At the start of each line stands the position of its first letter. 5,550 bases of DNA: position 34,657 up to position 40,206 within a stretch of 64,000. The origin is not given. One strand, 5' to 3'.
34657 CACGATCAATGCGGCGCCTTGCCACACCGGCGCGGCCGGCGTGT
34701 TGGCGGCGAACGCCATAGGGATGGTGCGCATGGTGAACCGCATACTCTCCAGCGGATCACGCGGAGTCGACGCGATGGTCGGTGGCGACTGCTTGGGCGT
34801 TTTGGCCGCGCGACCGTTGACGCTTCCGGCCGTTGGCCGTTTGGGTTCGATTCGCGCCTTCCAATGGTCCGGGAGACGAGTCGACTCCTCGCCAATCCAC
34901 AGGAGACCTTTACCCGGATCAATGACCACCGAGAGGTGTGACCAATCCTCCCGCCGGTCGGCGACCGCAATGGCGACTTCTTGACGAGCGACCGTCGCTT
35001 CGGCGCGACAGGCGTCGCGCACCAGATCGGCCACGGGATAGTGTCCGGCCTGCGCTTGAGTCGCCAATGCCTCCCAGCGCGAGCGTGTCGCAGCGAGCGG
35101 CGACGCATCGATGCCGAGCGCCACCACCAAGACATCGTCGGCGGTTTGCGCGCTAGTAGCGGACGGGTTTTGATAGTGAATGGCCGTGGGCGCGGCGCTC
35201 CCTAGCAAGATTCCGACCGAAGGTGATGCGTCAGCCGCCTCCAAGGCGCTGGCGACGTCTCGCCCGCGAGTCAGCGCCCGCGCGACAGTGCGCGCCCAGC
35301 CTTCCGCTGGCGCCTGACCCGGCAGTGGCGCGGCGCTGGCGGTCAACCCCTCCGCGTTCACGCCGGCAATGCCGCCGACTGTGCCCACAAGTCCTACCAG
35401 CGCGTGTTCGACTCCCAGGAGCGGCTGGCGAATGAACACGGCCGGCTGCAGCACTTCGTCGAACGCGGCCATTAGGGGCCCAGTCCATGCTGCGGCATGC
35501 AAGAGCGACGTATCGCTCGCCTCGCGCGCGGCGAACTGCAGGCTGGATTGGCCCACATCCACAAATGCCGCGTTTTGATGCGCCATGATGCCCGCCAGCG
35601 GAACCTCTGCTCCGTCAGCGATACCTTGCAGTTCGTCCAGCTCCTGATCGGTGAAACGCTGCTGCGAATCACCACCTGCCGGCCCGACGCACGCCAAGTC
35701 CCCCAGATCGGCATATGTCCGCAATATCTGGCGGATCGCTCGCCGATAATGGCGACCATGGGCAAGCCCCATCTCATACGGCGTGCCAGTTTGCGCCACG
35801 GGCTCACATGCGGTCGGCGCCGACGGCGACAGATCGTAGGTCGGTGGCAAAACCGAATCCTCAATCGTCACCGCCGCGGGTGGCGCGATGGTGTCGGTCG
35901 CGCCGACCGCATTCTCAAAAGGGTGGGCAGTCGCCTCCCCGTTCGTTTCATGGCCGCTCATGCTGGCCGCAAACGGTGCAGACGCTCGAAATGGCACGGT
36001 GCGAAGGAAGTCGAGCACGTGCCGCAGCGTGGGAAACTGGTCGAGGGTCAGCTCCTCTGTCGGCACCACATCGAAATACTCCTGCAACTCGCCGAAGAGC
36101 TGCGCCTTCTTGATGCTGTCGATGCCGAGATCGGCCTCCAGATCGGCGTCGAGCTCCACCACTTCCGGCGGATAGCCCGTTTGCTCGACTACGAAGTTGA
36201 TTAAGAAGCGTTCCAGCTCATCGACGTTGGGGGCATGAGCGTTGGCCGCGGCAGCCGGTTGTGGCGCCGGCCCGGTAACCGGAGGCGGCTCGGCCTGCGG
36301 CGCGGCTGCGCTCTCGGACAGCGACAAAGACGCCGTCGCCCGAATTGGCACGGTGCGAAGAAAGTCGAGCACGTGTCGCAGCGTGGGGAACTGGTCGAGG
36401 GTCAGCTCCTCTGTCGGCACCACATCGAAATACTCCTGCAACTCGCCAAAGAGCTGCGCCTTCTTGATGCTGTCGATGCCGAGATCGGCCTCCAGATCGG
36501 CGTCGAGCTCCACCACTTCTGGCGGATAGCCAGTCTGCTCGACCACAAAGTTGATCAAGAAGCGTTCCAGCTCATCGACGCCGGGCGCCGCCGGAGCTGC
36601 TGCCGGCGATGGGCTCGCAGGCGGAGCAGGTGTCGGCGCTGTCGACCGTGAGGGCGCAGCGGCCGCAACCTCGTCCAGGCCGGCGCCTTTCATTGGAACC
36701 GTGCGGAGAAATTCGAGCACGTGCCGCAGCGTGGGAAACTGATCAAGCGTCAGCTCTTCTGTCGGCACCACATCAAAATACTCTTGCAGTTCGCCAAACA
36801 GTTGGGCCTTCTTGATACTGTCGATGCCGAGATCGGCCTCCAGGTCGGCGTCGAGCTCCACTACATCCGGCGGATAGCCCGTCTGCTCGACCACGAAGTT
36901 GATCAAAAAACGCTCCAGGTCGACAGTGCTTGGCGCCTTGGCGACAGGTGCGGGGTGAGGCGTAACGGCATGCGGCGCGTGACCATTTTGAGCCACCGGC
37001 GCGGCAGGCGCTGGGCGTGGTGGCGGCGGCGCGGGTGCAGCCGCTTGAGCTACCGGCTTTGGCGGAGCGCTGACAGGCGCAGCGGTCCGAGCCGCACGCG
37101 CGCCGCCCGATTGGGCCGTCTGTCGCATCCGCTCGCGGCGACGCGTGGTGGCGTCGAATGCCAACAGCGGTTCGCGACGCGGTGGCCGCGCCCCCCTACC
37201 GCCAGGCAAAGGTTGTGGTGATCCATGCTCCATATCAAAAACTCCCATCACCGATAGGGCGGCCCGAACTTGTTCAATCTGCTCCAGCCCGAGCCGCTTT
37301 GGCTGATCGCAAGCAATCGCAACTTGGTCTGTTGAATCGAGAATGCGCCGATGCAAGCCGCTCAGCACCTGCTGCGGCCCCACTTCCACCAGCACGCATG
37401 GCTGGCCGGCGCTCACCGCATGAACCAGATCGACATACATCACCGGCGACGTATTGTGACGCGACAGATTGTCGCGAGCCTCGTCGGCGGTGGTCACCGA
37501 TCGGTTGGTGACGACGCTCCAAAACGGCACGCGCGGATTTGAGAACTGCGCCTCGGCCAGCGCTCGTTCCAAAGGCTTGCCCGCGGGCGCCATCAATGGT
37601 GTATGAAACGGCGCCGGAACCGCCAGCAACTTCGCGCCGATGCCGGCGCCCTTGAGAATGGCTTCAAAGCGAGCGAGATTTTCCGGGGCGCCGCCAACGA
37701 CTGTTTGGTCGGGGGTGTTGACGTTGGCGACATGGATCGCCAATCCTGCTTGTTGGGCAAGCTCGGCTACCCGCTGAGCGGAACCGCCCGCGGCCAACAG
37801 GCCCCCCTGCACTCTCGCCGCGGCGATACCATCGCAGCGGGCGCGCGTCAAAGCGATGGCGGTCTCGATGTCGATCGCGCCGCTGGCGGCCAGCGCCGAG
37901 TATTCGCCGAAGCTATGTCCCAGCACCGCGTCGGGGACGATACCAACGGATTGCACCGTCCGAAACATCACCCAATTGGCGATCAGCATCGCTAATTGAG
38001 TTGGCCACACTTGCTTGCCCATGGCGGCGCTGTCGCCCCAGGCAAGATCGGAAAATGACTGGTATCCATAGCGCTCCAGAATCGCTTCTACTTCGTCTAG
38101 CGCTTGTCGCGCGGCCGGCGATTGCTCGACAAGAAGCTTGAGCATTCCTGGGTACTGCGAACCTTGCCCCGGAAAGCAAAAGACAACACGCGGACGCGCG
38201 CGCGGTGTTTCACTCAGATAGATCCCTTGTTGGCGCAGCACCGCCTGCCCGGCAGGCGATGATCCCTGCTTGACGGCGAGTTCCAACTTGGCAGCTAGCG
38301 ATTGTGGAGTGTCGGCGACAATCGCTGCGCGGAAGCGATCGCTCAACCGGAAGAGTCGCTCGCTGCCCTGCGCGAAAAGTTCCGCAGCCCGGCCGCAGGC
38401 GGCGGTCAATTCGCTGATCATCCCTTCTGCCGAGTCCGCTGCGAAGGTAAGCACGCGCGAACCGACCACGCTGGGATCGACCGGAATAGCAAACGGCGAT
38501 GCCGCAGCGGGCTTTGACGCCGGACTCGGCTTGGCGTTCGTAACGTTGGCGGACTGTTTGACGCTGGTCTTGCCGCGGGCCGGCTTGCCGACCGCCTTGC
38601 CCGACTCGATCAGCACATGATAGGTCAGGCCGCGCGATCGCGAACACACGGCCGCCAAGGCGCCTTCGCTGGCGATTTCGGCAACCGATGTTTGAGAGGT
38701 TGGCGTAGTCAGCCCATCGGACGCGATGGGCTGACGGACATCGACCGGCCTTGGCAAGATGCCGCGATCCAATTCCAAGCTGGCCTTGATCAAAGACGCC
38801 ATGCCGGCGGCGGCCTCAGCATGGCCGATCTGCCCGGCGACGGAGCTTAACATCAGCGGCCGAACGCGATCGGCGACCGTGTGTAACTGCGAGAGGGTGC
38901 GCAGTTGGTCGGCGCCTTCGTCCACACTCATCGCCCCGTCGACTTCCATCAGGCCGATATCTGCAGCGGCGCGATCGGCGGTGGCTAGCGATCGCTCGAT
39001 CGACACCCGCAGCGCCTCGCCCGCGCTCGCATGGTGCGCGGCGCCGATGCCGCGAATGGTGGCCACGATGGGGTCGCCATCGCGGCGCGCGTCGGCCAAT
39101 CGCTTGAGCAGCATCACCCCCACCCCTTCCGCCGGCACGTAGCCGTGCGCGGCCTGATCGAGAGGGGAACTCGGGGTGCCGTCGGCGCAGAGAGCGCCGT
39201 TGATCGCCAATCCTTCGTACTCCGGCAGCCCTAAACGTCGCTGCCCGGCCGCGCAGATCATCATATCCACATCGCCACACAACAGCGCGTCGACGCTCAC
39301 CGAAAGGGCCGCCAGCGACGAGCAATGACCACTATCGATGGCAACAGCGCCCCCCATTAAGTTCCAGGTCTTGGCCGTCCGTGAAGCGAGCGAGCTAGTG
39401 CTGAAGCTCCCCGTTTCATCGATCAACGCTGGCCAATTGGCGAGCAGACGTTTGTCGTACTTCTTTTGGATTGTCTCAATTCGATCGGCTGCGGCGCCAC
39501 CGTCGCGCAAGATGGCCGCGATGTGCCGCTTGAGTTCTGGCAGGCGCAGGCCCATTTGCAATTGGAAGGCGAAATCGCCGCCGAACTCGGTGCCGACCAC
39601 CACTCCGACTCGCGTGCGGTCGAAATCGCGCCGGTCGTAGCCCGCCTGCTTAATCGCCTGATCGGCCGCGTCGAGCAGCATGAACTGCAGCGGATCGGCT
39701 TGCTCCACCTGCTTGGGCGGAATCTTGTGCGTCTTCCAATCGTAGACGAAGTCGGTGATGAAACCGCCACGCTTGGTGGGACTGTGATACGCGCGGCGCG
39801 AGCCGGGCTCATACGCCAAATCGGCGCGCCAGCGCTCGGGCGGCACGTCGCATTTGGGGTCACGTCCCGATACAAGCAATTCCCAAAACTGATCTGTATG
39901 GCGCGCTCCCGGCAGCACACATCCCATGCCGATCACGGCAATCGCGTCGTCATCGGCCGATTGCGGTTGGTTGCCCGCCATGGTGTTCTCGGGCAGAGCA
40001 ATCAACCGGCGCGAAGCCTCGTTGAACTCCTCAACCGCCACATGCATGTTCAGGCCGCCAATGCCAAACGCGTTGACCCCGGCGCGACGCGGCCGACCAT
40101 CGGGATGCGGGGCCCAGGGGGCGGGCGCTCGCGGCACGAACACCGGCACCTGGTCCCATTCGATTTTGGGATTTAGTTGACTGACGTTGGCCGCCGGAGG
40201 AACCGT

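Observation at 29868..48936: Self-contained lipid-type PKS locus: megasynthase + trans-ER + thioester reductase + MMPL exporter + PapA-like acyltransferase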

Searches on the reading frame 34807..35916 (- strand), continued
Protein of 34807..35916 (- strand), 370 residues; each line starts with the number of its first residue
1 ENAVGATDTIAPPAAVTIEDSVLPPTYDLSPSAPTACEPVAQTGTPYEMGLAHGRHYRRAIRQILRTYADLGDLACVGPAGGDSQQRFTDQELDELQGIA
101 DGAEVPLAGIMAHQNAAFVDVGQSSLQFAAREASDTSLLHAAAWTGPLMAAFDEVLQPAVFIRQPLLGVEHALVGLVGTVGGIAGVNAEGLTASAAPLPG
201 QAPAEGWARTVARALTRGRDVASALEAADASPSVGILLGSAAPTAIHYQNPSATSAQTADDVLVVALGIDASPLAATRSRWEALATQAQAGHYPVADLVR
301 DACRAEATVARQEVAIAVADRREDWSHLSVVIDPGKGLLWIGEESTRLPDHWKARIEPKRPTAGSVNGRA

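Call 91: predict_structure(alignment_id=A5)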
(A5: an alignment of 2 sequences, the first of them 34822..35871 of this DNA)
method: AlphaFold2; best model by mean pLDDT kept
length: 350 residues; sequences in the alignment: 2
mean_pLDDT: 31.7   pTM: 0.24
mean pLDDT of the five models: 31.7, 31.1, 29.7, 28.6, 27.3
residues with pLDDT >= 90: 0; 70-90: 0; 50-70: 9; < 50: 341
segments of 3 or more residues with pLDDT < 50: 1-39, 41-43, 48-73, 83-350
pLDDT, mean of each block of 10 residues (from residue 1): 24 27 29 46 48 38 34 49 45 41 37 32 29 30 22 22 20 21 26 31 29 26 20 24 24 28 41 36 39 38 34 29 29 35 27
secondary structure, 60 per line:
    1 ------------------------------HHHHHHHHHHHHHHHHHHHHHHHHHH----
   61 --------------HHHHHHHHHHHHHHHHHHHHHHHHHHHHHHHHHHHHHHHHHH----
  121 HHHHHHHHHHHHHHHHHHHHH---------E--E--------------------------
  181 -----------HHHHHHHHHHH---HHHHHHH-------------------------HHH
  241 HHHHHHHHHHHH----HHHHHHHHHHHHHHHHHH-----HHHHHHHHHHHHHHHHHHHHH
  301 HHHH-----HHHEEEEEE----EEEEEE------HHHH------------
elements in order: H31-56 H75-116 H121-141 H192-202 H206-212 H238-252 H257-274 H280-304 E313-318 E323-328 H335-338

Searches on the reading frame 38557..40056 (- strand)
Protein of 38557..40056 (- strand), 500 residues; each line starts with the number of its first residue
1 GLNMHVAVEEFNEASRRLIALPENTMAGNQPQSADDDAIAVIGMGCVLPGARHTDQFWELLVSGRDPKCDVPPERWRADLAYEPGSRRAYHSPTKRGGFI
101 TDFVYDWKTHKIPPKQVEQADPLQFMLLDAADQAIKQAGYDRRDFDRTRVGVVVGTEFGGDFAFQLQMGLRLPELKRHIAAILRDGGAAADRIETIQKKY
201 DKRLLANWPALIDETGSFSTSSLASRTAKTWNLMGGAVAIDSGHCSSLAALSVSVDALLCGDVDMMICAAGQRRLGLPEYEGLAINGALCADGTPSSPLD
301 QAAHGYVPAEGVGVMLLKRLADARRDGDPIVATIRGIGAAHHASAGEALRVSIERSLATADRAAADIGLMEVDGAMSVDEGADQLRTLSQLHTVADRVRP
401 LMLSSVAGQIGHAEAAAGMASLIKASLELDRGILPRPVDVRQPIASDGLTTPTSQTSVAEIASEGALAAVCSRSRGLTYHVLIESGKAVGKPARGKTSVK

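Call 5: search_protein_families(library=pfam, proteins=[window:38557-40056:-], max_evalue=1)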
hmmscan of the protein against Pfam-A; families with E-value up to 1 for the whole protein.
window:38557-40056:- (500 aa): 2 families
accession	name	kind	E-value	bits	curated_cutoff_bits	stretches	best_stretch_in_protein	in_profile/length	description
PF00109.32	ketoacyl-synt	-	1.3e-50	172.8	20.8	1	37-323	2-252/252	Beta-ketoacyl synthase, N-terminal domain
PF02801.28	Ketoacyl-synt_C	-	9.4e-12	45.4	20.8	1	342-438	20-116/119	Beta-ketoacyl synthase, C-terminal domain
